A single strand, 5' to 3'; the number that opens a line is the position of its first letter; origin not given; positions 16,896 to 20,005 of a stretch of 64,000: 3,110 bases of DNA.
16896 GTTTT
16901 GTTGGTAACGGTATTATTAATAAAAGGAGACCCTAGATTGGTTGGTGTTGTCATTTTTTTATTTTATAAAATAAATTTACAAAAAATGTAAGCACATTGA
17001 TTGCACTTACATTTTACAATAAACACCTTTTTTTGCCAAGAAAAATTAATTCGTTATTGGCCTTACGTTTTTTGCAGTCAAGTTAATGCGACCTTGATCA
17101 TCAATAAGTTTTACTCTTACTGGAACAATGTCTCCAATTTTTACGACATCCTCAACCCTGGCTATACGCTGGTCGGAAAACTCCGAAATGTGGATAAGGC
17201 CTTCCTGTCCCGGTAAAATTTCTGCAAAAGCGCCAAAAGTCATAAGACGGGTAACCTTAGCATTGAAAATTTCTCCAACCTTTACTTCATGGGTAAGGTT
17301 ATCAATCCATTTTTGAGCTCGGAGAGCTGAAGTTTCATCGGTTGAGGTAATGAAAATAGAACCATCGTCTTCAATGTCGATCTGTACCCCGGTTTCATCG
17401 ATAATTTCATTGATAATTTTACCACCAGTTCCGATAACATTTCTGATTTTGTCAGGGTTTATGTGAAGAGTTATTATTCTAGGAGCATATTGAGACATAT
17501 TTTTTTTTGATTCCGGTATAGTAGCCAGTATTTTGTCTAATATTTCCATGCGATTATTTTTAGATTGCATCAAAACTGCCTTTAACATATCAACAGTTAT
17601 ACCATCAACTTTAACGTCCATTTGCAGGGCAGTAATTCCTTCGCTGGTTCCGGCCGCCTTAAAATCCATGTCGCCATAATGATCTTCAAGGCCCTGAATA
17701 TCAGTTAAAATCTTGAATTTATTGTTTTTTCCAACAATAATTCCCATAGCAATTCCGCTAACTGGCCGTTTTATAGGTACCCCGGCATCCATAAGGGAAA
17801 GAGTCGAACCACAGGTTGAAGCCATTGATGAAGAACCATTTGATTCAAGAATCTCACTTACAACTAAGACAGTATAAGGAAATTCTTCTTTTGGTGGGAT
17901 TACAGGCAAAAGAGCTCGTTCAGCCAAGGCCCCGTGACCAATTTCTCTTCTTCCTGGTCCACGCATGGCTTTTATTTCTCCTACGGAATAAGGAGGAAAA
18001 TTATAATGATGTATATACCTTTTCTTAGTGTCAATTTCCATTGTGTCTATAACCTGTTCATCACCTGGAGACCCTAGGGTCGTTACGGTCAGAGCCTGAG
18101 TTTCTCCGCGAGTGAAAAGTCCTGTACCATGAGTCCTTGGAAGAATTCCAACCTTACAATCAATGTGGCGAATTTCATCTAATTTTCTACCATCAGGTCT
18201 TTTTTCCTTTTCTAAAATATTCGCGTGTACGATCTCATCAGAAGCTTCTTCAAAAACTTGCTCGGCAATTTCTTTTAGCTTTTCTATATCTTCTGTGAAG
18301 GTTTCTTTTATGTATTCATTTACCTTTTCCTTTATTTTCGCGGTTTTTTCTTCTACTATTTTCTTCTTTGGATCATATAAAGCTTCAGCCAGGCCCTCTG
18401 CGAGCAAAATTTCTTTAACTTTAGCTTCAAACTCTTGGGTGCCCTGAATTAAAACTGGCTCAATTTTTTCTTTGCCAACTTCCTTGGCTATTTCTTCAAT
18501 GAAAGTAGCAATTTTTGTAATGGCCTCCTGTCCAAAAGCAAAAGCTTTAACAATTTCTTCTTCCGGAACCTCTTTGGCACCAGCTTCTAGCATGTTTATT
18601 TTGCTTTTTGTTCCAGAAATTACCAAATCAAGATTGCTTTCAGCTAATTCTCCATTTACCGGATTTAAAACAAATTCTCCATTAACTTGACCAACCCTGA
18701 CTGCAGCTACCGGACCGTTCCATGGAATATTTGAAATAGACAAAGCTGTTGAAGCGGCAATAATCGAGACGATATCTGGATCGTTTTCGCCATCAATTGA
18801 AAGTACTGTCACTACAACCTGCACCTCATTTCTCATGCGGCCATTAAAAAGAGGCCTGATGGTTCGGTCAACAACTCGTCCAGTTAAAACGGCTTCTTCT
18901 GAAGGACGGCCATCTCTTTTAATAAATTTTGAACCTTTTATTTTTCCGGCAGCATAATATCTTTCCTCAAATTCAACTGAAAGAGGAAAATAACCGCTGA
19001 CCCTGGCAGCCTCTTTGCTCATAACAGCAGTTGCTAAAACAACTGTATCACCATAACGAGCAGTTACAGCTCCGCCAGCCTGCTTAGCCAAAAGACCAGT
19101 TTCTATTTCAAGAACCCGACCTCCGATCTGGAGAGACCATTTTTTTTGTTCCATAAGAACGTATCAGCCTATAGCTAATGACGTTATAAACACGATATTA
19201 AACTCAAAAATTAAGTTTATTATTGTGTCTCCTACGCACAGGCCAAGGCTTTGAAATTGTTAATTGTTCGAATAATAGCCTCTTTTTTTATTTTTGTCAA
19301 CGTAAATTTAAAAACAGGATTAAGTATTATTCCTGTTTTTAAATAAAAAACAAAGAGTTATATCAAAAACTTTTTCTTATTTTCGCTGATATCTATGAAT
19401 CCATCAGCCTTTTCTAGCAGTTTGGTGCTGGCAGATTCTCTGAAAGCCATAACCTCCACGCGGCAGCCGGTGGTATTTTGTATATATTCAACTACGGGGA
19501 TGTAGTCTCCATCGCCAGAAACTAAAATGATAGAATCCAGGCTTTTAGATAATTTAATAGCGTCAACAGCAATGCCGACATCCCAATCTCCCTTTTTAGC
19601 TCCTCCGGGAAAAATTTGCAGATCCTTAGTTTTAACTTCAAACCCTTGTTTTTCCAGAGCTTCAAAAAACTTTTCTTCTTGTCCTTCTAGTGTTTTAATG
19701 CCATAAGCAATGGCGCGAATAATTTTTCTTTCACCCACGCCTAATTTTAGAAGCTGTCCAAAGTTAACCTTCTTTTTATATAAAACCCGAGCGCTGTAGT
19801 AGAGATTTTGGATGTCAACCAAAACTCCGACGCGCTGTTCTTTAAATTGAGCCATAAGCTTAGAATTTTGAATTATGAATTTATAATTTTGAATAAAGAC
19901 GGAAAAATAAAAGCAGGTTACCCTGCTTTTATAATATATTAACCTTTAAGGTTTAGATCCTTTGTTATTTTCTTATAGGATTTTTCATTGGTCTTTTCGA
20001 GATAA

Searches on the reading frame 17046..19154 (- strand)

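Call 53: search_protein_families(library=pfam, proteins=[window:17046-19154:-], max_evalue=0.01)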
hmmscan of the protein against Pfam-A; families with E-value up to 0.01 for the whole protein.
window:17046-19154:- (702 aa): 7 families
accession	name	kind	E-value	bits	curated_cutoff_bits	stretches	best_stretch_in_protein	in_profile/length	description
PF01138.27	RNase_PH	-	1.3e-53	181.3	25.5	2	12-144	2-130/130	3' exoribonuclease family, domain 1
PF03725.20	RNase_PH_C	-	1.5e-18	66.9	20.8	2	147-211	1-67/67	3' exoribonuclease family, domain 2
PF00575.29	S1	-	2.3e-16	60.4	22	1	624-694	2-73/74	S1 RNA binding domain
PF00013.35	KH_1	-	4.5e-10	39.6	21.5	1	561-617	2-64/66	KH domain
PF03726.19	PNPase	-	2.5e-05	25.1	24.6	1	243-324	3-81/81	Polyribonucleotide nucleotidyltransferase, RNA binding domain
PF22675.2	KH-I_KHDC4-BBP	-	0.0013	19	30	1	570-606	8-44/76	KHDC4/BBP-like, KH-domain type I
PF24685.1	OB_RRP5_4th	-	0.002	18.5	31.5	1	623-681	5-68/92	RRP5 OB-fold domain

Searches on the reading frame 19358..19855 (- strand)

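Call 53: search_protein_families(library=pfam, proteins=[window:19358-19855:-], max_evalue=0.01)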
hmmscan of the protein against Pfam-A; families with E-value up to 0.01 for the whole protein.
window:19358-19855:- (165 aa): 1 family
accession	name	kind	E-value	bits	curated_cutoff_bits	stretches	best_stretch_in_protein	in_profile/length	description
PF01936.24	NYN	-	1.3e-34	120.2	24.2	1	8-156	1-144/145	NYN domain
